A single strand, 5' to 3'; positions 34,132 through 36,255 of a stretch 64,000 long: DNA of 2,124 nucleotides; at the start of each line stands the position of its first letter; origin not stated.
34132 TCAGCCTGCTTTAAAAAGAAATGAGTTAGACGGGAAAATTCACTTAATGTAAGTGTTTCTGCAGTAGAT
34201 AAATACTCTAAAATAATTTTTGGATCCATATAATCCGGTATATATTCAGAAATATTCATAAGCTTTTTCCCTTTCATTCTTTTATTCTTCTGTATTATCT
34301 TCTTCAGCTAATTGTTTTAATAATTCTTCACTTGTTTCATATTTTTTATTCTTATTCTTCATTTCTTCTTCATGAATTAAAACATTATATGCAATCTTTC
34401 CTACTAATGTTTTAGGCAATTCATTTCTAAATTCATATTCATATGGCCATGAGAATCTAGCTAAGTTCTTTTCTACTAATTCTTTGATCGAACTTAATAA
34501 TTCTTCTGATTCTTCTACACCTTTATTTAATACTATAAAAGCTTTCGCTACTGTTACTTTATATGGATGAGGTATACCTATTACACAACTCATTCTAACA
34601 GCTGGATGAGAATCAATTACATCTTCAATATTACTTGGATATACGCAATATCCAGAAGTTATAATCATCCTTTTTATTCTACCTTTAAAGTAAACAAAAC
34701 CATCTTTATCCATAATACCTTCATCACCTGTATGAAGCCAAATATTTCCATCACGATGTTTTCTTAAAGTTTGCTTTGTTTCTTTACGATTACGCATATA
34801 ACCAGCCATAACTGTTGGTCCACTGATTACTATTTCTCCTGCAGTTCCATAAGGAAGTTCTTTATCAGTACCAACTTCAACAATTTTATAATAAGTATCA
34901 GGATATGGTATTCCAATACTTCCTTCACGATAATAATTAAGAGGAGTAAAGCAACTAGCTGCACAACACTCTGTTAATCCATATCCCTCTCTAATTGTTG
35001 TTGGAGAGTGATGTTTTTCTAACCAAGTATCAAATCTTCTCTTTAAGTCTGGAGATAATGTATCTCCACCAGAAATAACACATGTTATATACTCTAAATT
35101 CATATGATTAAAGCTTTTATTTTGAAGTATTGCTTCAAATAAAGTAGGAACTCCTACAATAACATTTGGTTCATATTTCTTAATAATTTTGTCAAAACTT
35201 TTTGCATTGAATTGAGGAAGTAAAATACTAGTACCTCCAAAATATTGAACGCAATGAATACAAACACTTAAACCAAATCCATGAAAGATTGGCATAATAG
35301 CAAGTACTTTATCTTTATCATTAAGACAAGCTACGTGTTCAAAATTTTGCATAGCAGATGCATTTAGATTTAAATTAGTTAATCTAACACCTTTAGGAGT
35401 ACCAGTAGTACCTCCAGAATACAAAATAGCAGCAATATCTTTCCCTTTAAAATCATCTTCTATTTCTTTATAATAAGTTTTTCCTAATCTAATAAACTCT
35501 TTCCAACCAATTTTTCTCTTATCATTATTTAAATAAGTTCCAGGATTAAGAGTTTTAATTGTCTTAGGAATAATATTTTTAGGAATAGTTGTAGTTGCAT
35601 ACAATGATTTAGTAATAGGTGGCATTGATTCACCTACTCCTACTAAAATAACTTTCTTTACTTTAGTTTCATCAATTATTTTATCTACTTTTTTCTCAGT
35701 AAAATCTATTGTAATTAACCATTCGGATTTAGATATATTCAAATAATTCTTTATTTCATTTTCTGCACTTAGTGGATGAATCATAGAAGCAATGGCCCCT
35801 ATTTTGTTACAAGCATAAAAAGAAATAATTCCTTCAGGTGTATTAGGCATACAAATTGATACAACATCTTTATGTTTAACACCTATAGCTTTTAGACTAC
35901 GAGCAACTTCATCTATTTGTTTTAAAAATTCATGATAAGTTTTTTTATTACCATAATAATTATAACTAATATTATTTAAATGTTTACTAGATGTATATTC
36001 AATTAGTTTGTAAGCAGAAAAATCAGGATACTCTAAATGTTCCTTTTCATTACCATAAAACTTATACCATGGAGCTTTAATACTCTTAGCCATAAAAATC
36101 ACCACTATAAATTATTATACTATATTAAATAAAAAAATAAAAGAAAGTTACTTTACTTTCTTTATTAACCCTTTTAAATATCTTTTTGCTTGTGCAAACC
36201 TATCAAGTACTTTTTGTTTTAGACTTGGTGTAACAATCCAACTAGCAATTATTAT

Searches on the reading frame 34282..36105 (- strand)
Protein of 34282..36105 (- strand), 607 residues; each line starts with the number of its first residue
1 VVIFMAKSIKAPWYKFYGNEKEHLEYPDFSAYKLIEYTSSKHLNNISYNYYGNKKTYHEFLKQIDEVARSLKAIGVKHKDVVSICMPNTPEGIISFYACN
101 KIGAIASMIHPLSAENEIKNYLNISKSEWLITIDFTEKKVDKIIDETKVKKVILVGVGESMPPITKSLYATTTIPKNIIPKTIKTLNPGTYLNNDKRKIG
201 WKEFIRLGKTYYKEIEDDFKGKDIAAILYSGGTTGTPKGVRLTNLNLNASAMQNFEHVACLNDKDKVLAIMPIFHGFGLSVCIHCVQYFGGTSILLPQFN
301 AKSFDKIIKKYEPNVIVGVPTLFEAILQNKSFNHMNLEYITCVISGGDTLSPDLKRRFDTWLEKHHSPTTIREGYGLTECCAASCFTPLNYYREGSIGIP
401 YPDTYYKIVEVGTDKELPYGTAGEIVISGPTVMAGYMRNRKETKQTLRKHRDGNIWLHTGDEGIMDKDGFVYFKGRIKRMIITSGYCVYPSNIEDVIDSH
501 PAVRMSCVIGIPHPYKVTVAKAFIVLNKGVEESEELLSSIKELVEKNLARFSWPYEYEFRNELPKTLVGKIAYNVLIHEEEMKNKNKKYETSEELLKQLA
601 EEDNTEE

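Call 29: search_protein_families(library=pfam, proteins=[window:34282-36105:-], max_evalue=0.00001)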
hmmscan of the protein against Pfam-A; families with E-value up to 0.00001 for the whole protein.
window:34282-36105:- (607 aa): 2 families
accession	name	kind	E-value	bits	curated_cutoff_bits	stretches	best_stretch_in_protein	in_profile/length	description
PF00501.34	AMP-binding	-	8.9e-79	265.5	29.9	1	41-436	7-383/384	AMP-binding enzyme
PF13193.12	AMP-binding_C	-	1.8e-14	54.8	24.5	1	493-570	2-76/76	AMP-binding enzyme C-terminal domain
